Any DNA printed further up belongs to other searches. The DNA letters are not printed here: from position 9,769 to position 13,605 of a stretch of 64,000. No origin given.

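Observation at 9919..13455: Giant protein combining P-loop kinase, Fic/Doc-like, Nudix and possible nucleosidase-like domains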

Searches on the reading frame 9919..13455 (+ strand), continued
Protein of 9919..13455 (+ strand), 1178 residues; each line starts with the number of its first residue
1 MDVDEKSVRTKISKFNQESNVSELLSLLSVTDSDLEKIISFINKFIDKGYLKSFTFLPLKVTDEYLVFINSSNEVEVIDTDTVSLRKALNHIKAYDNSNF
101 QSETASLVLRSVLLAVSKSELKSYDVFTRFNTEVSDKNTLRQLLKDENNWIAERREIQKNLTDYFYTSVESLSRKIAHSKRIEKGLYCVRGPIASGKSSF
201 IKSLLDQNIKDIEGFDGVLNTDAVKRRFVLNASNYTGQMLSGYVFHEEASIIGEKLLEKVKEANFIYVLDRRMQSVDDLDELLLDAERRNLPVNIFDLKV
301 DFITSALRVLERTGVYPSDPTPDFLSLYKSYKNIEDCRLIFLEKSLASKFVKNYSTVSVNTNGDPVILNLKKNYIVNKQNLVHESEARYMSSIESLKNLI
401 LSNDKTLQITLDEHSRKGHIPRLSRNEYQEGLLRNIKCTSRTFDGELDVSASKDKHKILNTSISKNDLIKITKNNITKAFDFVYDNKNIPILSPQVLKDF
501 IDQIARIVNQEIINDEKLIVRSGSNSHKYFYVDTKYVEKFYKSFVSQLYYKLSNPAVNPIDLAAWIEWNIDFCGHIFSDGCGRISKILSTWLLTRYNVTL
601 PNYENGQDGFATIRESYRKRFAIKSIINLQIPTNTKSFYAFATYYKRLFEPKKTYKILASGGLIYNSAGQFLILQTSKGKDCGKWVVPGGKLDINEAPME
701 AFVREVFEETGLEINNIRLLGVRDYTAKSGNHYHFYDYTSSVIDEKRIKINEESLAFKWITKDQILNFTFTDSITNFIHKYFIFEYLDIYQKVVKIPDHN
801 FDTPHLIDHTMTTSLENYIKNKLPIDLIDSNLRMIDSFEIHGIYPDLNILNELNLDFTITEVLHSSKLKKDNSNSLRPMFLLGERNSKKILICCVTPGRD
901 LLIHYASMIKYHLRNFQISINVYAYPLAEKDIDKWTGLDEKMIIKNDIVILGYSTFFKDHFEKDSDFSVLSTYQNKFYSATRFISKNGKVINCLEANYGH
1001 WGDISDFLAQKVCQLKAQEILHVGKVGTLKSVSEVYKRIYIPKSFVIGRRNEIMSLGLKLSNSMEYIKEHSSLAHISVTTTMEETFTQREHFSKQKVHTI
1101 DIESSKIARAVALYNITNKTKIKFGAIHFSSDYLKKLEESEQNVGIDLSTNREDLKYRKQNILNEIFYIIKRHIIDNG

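Call 21: find_encoding_contigs(protein=P0027, flank=8000, max_places=2)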
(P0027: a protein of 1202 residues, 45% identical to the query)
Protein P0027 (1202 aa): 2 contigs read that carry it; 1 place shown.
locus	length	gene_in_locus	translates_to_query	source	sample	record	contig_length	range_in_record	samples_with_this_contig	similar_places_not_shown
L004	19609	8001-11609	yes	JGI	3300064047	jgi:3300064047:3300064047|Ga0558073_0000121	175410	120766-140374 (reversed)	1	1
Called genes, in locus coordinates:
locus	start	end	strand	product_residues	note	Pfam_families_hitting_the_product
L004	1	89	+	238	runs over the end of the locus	-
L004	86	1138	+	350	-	-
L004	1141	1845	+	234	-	PF13711:DUF4160 (weak)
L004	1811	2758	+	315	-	-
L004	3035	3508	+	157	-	-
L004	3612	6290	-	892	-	PF01935:DUF87 (weak), PF10412:TrwB_AAD_bind (faint), PF12696:TraG-D_C (weak)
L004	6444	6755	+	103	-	-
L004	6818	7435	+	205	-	-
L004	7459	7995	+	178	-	PF13419:HAD_2, PF00702:Hydrolase, PF13242:Hydrolase_like (weak)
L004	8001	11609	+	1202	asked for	PF00293:NUDIX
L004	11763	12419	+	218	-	PF01712:dNK (faint), PF02223:Thymidylate_kin, PF13238:AAA_18 (weak), PF13521:AAA_28 (weak)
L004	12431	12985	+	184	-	-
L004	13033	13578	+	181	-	PF00300:His_Phos_1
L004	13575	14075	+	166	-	-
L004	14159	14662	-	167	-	-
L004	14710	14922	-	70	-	PF13560:HTH_31, PF12844:HTH_19 (weak), PF01381:HTH_3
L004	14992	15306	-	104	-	-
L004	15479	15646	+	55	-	-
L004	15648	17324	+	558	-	PF00239:Resolvase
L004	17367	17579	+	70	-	PF13560:HTH_31, PF12844:HTH_19 (weak), PF01381:HTH_3, PF13443:HTH_26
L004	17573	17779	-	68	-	-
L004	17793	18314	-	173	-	PF13091:PLDc_2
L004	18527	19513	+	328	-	PF08279:HTH_11 (weak)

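Call 22: find_related_loci(query=A1, collection=genome_contigs, flank=8000)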
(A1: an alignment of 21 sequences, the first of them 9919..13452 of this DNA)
Query A1 (1178 aa) in genome_contigs; peptide patterns used: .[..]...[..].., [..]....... (x = any residue, [..] = any of these).
15 stretches matched a pattern; 7 encode a relative of the query (tblastn E <= 1e-3); 6 distinct loci.
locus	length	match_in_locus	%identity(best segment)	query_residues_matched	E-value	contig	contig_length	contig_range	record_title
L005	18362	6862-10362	69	8-1174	0e+0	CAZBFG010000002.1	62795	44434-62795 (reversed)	MAG TPA_asm: uncultured Bdellovibrionales bacterium isolate ERP113451_co1_34 genome assembly, contig: NODE_319_length_62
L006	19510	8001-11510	66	7-1176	0e+0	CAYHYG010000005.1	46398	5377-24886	MAG TPA_asm: uncultured Gammaproteobacteria bacterium isolate ERP119705_co16_30 genome assembly, contig: NODE_494_length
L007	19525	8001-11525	67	1-1175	0e+0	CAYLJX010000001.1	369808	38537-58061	MAG TPA_asm: uncultured Bdellovibrionales bacterium isolate SRP342105_co1_463 genome assembly, contig: NODE_13_length_36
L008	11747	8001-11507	65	6-1176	0e+0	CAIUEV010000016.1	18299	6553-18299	uncultured bacterium isolate LaPlata-15m-a_bin-654 genome assembly, contig: bin-654:016/148, whole genome shotgun sequen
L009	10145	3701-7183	43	12-1175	0e+0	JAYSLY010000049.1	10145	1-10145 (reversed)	MAG: bacterium isolate GFS_10512 GFS_10512_48, whole genome shotgun sequence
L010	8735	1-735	54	932-1175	5e-79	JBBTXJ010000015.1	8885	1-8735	MAG: Patescibacteria group bacterium isolate H51-bin222_1 H51_bin222_1_000000000015, whole genome shotgun sequence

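Call 23: find_encoding_contigs(protein=P0025, flank=8000, max_places=1)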
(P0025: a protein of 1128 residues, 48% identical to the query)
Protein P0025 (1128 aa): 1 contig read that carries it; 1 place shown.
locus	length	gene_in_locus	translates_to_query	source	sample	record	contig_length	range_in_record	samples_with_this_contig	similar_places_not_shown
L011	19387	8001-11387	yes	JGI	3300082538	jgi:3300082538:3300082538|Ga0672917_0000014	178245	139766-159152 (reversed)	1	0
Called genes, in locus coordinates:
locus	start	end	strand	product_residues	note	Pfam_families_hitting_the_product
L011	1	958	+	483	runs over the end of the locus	PF00206:Lyase_1, PF10397:ADSL_C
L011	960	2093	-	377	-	PF02016:Peptidase_S66, PF17676:Peptidase_S66C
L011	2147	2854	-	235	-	PF02678:Pirin, PF17954:Pirin_C_2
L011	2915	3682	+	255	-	PF10026:DUF2268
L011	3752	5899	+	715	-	PF00881:Nitroreductase, PF02624:YcaO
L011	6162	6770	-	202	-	PF00293:NUDIX, PF14815:NUDIX_4 (weak)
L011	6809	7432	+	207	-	-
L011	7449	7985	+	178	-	PF13419:HAD_2, PF00702:Hydrolase, PF13242:Hydrolase_like (weak)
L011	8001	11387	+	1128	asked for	PF00293:NUDIX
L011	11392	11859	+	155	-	-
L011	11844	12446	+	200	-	PF13175:AAA_15, PF13304:AAA_21 (weak)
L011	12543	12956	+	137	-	PF00376:MerR (weak)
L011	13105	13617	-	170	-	-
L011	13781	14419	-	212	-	PF00702:Hydrolase, PF13419:HAD_2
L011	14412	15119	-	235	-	PF18915:DUF5667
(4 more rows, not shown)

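Call 24: find_encoding_contigs(protein=P0022, flank=8000, max_places=1)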
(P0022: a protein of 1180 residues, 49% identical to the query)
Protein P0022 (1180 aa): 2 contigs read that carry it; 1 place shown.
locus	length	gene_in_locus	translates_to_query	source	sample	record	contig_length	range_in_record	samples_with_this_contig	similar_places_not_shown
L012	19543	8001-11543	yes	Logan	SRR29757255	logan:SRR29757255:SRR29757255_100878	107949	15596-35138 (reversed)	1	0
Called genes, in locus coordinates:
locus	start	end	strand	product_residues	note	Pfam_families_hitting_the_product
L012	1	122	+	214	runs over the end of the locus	PF01209:Ubie_methyltran, PF13489:Methyltransf_23, PF01728:FtsJ (weak), PF13847:Methyltransf_31, PF08241:Methyltransf_11, PF08242:Methyltransf_12, PF13649:Methyltransf_25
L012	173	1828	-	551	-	PF00118:Cpn60_TCP1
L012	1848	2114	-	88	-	PF00166:Cpn10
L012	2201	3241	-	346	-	-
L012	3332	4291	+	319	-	PF12760:Zn_ribbon_IS1595, PF12762:DDE_Tnp_IS1595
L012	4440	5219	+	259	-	PF13814:Replic_Relax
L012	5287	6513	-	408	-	PF10017:Methyltransf_33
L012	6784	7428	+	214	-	-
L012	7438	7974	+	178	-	PF00702:Hydrolase, PF13419:HAD_2, PF13242:Hydrolase_like (weak)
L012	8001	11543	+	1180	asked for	PF14815:NUDIX_4 (faint), PF00293:NUDIX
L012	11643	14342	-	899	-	PF26449:DUF8128, PF01935:DUF87 (weak), PF10412:TrwB_AAD_bind (weak)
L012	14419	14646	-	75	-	PF13560:HTH_31, PF12844:HTH_19, PF01381:HTH_3, PF13443:HTH_26 (weak)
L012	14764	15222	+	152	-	-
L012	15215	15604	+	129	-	PF04002:RadC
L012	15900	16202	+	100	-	-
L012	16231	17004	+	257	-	-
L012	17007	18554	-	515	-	PF02878:PGM_PMM_I, PF02879:PGM_PMM_II, PF02880:PGM_PMM_III (weak), PF00408:PGM_PMM_IV (weak)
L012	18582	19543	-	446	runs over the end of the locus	PF02878:PGM_PMM_I, PF02879:PGM_PMM_II, PF02880:PGM_PMM_III, PF00408:PGM_PMM_IV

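Call 51: search_protein_families(library=phrogs, proteins=[window:9919-13455:+], max_evalue=0.01)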
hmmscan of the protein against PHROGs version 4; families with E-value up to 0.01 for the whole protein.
window:9919-13455:+ (1178 aa): 9 families
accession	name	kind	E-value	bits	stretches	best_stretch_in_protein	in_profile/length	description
phrog_1198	-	other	3.6e-18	67.2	1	648-772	28-158/253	MutT/NUDIX hydrolase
phrog_15528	-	head and packaging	2.7e-11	43.6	1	661-769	525-627/794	portal protein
phrog_1185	-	other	3.6e-09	37.5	1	633-765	124-273/301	nudix hydrolase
phrog_25541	-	unknown function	4.5e-08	33.9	1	680-731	93-144/210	-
phrog_6216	-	unknown function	8.5e-08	32.3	1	662-766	6-99/545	-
phrog_19657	-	other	1.4e-06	29.4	1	677-737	53-115/176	nudix hydrolase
phrog_10313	-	other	2.6e-05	25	1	660-745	14-101/159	nudix hydrolase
phrog_36590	-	unknown function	0.0029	19.2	0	900-953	3-53/60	-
phrog_2071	-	other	0.0043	17.9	0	180-213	12-45/282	ATPase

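Call 64: find_related_loci(query=A1, collection=viral_contigs, flank=8000)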
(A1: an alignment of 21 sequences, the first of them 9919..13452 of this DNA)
Query A1 (1178 aa) in viral_contigs; peptide patterns used: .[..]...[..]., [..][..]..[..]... (x = any residue, [..] = any of these).
23 stretches matched a pattern, but none encodes a relative of the query by tblastn (E <= 1e-3).

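Call 66: find_encoding_contigs(protein=P0028, flank=8000, max_places=1)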
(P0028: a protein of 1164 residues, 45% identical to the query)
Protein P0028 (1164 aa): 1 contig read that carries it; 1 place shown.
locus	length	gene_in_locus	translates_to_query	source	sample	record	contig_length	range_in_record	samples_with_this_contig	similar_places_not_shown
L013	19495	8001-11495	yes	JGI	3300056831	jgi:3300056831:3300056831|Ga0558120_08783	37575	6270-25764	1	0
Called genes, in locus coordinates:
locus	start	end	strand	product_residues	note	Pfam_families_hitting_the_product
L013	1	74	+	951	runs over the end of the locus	PF08309:LVIVD (faint), PF13884:Peptidase_S74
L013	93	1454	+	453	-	PF01471:PG_binding_1 (weak)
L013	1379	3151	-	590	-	PF00239:Resolvase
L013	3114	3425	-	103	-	-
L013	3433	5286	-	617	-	PF13481:AAA_25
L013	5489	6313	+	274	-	-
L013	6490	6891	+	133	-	-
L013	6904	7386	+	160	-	-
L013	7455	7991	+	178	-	PF13419:HAD_2, PF00702:Hydrolase, PF13242:Hydrolase_like (weak)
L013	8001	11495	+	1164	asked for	PF00293:NUDIX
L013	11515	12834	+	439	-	-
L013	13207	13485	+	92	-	-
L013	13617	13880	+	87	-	PF12840:HTH_20, PF01022:HTH_5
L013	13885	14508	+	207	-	PF09968:DUF2202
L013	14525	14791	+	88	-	PF00581:Rhodanese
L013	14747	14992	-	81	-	-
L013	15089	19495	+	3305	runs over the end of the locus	-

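Call 67: find_encoding_contigs(protein=P0024, flank=8000, max_places=1)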
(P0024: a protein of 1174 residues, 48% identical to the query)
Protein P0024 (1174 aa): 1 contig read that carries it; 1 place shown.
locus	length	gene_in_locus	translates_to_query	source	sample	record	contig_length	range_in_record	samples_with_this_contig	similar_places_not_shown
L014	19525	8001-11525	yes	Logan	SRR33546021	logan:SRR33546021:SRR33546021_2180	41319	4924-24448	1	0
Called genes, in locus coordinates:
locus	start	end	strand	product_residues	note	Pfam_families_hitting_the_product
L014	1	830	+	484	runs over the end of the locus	PF00932:LTD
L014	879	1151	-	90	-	-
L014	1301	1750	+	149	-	-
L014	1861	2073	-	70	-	-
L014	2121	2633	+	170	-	PF02075:RuvC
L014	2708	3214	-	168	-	-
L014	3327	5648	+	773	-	PF00912:Transgly, PF00905:Transpeptidase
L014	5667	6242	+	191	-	PF01330:RuvA_N, PF14520:HHH_5, PF07499:RuvA_C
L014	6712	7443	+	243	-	-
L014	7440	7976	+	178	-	PF13419:HAD_2, PF00702:Hydrolase, PF13242:Hydrolase_like (weak)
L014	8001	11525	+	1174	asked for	PF00293:NUDIX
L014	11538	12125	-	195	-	-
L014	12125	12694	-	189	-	-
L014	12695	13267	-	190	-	-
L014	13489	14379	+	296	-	-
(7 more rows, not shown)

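Call 68: find_encoding_contigs(protein=P0018, flank=8000, max_places=1)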
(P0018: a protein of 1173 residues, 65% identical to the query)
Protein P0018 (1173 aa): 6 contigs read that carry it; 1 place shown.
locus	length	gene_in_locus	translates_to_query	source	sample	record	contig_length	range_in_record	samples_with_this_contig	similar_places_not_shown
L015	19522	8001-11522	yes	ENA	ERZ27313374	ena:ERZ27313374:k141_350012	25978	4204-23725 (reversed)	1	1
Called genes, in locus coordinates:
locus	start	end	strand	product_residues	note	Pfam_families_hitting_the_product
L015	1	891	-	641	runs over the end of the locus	PF04041:Glyco_hydro_130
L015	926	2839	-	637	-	PF04041:Glyco_hydro_130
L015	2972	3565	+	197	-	-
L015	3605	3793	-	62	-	-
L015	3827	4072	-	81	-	-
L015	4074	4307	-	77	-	-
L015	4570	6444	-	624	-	PF00122:E1-E2_ATPase, PF00702:Hydrolase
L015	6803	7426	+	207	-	-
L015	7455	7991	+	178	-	PF13419:HAD_2, PF00702:Hydrolase, PF13242:Hydrolase_like (weak)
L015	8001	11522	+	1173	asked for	PF00293:NUDIX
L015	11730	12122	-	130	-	PF00293:NUDIX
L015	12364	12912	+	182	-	PF13302:Acetyltransf_3, PF13420:Acetyltransf_4, PF00583:Acetyltransf_1, PF13523:Acetyltransf_8 (faint)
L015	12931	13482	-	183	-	-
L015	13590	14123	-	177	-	PF01928:CYTH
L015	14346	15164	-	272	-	PF06182:ABC2_membrane_6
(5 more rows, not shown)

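Call 69: search_protein_representatives(alignment_id=A1)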
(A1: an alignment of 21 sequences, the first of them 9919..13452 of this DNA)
Query: 21 sequences, 1175 profile positions. Proteins with E-value up to 0.001 (for the whole library): 17941; up to 1e-10: 1198; up to 1e-30: 229. The best 150 are listed.
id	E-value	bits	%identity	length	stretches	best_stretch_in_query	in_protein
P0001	0.0e+00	2054.1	-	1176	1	1-1174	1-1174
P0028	0.0e+00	1760.5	-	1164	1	1-1172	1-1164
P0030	0.0e+00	1563.8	-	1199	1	8-1173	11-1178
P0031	0.0e+00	1071.4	-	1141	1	34-1174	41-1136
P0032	0.0e+00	1015.4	-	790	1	2-783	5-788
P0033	1.0e-227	775.4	-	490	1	688-1172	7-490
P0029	3.2e-224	763.9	-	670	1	12-647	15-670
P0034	1.5e-176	606.0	-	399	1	784-1172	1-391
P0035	9.8e-167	573.5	-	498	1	3-498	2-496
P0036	2.7e-151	522.4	-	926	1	243-1169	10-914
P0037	3.5e-142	492.2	-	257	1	918-1173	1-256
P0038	1.1e-131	457.5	-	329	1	458-781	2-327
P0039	8.6e-125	434.6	-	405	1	787-1174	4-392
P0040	6.6e-105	368.7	-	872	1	30-649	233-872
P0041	1.7e-99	350.8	-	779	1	15-625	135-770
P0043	5.2e-94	332.6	-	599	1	102-645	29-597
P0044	5.4e-93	329.2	-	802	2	400-647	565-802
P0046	1.9e-86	307.5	-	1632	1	27-607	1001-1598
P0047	3.8e-86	306.6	-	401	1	804-1172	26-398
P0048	1.4e-85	304.7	-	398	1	786-1162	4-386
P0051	9.9e-84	298.6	-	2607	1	25-607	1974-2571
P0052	2.3e-83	297.4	-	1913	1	26-606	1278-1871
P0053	2.5e-83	297.2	-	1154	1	786-1166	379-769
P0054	1.7e-81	291.2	-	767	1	783-1167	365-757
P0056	3.2e-80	287.0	-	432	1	803-1167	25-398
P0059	2.7e-78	280.6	-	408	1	785-1162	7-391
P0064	5.4e-77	276.3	-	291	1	402-647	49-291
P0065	1.8e-76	274.5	-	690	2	45-362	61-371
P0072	2.6e-74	267.4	-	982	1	783-1173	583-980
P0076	8.2e-73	262.4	-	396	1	787-1164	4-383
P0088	3.6e-69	250.4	-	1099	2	418-605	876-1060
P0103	1.1e-64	235.5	-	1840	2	421-604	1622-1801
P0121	2.9e-61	224.1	-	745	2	63-363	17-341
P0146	1.4e-52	195.4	-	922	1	45-603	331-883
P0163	3.8e-46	174.1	-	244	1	420-648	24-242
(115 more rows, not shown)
